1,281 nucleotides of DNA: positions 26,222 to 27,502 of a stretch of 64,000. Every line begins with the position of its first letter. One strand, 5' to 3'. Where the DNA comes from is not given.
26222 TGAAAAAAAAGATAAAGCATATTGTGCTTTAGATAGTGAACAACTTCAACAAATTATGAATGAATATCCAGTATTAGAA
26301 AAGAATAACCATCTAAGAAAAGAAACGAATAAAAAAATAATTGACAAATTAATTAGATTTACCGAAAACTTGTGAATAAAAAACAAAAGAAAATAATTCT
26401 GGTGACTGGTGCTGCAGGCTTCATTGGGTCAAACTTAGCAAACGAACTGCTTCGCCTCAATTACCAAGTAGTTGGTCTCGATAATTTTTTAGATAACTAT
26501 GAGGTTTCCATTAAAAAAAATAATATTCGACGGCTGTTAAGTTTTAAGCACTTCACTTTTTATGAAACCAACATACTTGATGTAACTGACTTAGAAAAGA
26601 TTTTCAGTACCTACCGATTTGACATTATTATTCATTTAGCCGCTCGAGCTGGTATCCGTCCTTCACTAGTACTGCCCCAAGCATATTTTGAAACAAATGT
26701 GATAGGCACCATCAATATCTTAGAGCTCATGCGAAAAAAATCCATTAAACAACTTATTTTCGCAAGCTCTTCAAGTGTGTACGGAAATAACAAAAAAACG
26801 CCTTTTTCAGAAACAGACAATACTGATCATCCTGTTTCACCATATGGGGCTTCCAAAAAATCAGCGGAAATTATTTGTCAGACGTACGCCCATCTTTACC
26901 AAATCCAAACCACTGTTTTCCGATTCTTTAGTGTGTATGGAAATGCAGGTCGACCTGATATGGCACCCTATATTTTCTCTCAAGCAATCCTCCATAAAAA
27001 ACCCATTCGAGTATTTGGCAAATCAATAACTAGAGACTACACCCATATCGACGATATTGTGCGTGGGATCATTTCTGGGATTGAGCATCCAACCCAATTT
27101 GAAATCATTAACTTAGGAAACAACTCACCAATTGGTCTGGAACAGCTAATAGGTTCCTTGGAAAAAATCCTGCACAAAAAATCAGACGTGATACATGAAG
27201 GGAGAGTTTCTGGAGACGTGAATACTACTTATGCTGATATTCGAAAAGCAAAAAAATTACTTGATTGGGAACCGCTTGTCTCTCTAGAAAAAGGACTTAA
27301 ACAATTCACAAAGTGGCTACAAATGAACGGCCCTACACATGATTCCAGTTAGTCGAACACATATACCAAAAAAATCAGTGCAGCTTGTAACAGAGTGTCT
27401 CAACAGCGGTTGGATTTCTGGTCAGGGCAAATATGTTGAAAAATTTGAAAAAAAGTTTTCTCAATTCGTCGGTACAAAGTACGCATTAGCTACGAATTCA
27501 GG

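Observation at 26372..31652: Arn/PMT-like lipid-linked sugar module: SDR + DegT aminotransferase + Dpm1/ArnC-like GT2 + GT-C membrane transferase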

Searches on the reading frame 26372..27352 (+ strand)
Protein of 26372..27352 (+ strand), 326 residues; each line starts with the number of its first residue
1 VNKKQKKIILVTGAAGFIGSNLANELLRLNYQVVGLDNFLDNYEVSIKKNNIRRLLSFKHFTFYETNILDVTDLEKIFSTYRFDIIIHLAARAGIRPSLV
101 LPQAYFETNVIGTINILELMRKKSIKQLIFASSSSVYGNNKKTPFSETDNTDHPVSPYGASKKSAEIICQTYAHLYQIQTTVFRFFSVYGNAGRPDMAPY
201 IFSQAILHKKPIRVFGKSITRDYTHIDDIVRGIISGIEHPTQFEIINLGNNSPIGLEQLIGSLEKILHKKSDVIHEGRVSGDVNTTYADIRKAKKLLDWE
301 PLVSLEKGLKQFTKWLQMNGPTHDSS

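Call 4: search_protein_families(library=pfam, proteins=[window:26372-27352:+], max_evalue=0.01)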
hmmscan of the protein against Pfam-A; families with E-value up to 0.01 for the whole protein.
window:26372-27352:+ (326 aa): 8 families
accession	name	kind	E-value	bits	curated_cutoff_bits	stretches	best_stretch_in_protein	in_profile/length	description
PF16363.11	GDP_Man_Dehyd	-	1.3e-56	192.9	27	1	10-311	1-331/332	GDP-mannose 4,6 dehydratase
PF01370.27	Epimerase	-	2.9e-56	191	20.9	1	9-249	1-240/240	NAD dependent epimerase/dehydratase family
PF02719.21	Polysacc_synt_2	-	7.1e-21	75.1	20.2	1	9-297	1-270/293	Polysaccharide biosynthesis protein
PF01073.25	3Beta_HSD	-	2e-18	66.8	22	1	10-231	1-223/280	3-beta hydroxysteroid dehydrogenase/isomerase family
PF04321.23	RmlD_sub_bind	-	1.7e-17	63.9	27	1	9-238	3-198/287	RmlD substrate binding domain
PF07993.18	NAD_binding_4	-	1e-13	51.5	20.1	1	80-191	86-210/258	Male sterility protein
PF13460.12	NAD_binding_10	-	1.2e-05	25.7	27.2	1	13-167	1-129/184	NAD(P)H-binding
PF00106.31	adh_short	-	2.9e-05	24.1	26.6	1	7-133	1-136/195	short chain dehydrogenase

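Call 6: search_protein_families(library=ncbifam, proteins=[window:26372-27352:+], max_evalue=0.001)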
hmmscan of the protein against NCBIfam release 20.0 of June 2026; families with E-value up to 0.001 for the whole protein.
window:26372-27352:+ (326 aa): 38 families (the best 25 are shown)
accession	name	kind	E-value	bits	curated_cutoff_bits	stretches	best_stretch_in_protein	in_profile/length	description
TIGR01179.1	galE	equivalog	5.3e-56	189.8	262.3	1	9-317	2-326/332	UDP-glucose 4-epimerase GalE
TIGR01181.1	dTDP_gluc_dehyt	equivalog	4.2e-46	157.5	365.1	1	9-319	2-314/321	dTDP-glucose 4,6-dehydratase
TIGR04180.1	EDH_00030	hypoth_equivalog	3.7e-43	147.7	475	1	9-302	1-295/297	NAD-dependent 4,6-dehydratase LegB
NF007956.0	PRK10675.1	subfamily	9.3e-40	136.8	394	1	9-316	3-329/338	UDP-glucose 4-epimerase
NF011728.1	PRK15181.1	equivalog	2.6e-34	118.8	760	1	7-317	16-338/348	Vi polysaccharide biosynthesis UDP-N-acetylglucosaminuronic acid C-4 epimerase TviC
TIGR02197.1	heptose_epim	equivalog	2.3e-31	109.1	274.6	1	9-317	1-314/316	ADP-glyceromanno-heptose 6-epimerase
TIGR02622.1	CDP_4_6_dhtase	equivalog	4.4e-28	98.4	278.45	1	5-317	3-331/352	CDP-glucose 4,6-dehydratase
NF007490.0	PRK10084.1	subfamily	4.4e-26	91.7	649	1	9-319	3-337/361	dTDP-glucose 4,6-dehydratase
NF007582.0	PRK10217.1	equivalog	1.2e-24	87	698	1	7-315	2-330/355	dTDP-glucose 4,6-dehydratase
NF042423.1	oxyalk_red_Shew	equivalog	3.8e-20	72.2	580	1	4-207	6-192/331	2-alkyl-3-oxoalkanoate reductase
TIGR01472.1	gmd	equivalog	5.4e-19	68.6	415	1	7-180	1-177/342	GDP-mannose 4,6-dehydratase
NF043036.1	ErythonDh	equivalog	4.8e-17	62.1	325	1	9-208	3-199/321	D-erythronate dehydrogenase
TIGR01746.1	Thioester-redct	subfamily_domain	1.9e-16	60.3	213.35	1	83-265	89-279/371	thioester reductase domain-containing protein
NF047922.1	GDPFucSynFcl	equivalog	1.5e-15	57.4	500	1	65-316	36-301/308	GDP-L-fucose synthase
NF005998.1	PRK08125.1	equivalog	6.8e-15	54.5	777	1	3-311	312-644/649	bifunctional UDP-4-amino-4-deoxy-L-arabinose formyltransferase/UDP-glucuronic acid oxidase ArnA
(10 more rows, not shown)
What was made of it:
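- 26372..27352 (+): Extended SDR of the UDP-glucuronate 4-epimerase type (326 aa). It probably supplies UDP-galacturonate to the surrounding glycan cluster. It does not generate the keto-sugar for DegT. Scores: ArnA model 54.5/777, gmd model 68.6/415, dTDP-glucose dehydratase model 157/365 (call 6).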

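Call 15: search_solved_structures(query=window:26372-27352:+, max_evalue=1e-20, show_alignments=1)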
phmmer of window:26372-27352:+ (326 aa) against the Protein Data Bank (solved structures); distinct sequences matched with E-value up to 1e-20: 68 (the best 60 are shown).
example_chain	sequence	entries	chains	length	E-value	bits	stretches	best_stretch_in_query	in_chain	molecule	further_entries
5u4q_A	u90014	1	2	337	1.3e-73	251.2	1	9-316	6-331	dTDP-glucose 4,6-dehydratase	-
6zl6_A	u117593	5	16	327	2e-53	184.8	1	9-311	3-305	Epimerase domain-containing protein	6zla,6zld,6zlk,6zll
6zlj_A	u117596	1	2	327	7.2e-53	183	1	9-311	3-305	Epimerase domain-containing protein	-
4zrm_A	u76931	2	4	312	8.7e-49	169.6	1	9-315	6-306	UDP-glucose 4-epimerase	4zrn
7ys8_A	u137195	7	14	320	1e-42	149.7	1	10-318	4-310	UDP-glucose 4-epimerase | UDP-glucose 4-epimerase along with EC 5.1.3.2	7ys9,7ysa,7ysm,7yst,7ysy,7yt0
3ruc_A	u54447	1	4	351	3.9e-40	141.2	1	7-315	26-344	WbgU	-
8wow_A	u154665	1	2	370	5.3e-40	140.7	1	6-320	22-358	UDP-glucose 4-epimerase 2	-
8wov_B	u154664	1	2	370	5.3e-40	140.7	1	6-320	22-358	UDP-glucose 4-epimerase 2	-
3ru7_A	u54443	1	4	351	5.6e-40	140.7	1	7-316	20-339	WbgU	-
3ru9_A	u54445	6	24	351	7.4e-40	140.3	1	7-315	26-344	WbgU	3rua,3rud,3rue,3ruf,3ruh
8wop_A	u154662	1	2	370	8e-40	140.2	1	6-320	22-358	UDP-glucose 4-epimerase 2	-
3lu1_A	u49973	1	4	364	8.4e-40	140.1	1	7-315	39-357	WbgU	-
6pmh_A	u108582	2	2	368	7.6e-39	136.9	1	7-319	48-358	UDP-glucose 4-epimerase related protein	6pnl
6wjb_A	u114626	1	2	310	1.1e-38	136.4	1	8-312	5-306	NAD-dependent epimerase/dehydratase family protein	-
6wj9_A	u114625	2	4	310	1.1e-37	133.2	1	8-312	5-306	NAD-dependent epimerase/dehydratase family protein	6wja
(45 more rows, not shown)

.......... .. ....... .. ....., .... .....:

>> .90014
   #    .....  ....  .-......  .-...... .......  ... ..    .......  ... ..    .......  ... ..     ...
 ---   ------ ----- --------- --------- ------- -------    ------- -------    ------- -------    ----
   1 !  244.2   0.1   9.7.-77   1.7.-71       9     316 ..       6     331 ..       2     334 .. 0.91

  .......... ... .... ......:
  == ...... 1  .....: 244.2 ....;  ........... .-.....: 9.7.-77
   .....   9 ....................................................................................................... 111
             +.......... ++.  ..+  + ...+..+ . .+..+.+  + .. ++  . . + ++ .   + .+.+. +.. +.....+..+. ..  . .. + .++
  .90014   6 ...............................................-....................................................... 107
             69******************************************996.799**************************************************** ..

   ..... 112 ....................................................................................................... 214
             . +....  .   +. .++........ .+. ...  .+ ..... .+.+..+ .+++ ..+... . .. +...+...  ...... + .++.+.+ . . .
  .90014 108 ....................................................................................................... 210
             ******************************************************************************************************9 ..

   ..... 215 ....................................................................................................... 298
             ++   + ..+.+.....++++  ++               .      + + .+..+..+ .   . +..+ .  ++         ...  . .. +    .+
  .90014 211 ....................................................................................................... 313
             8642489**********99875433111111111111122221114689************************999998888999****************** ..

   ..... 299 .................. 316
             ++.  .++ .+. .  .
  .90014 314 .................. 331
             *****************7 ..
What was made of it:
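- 26372..27352 (+): Best PDB relatives are 5u4q (E 1.3e-73) and 6zl6 UDP-GlcA 4-epimerase (E 2e-53) (call 15).
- On UDP-glucuronate 4-epimerases: 5u4q E 1.3e-73 and 6zl6 E 2e-53 rank ahead of all GalE and dehydratase entries (call 15).
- Closest known: Arn pathway of Gram-negative bacteria. Different: The SDR is an epimerase (calls 6, 15).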
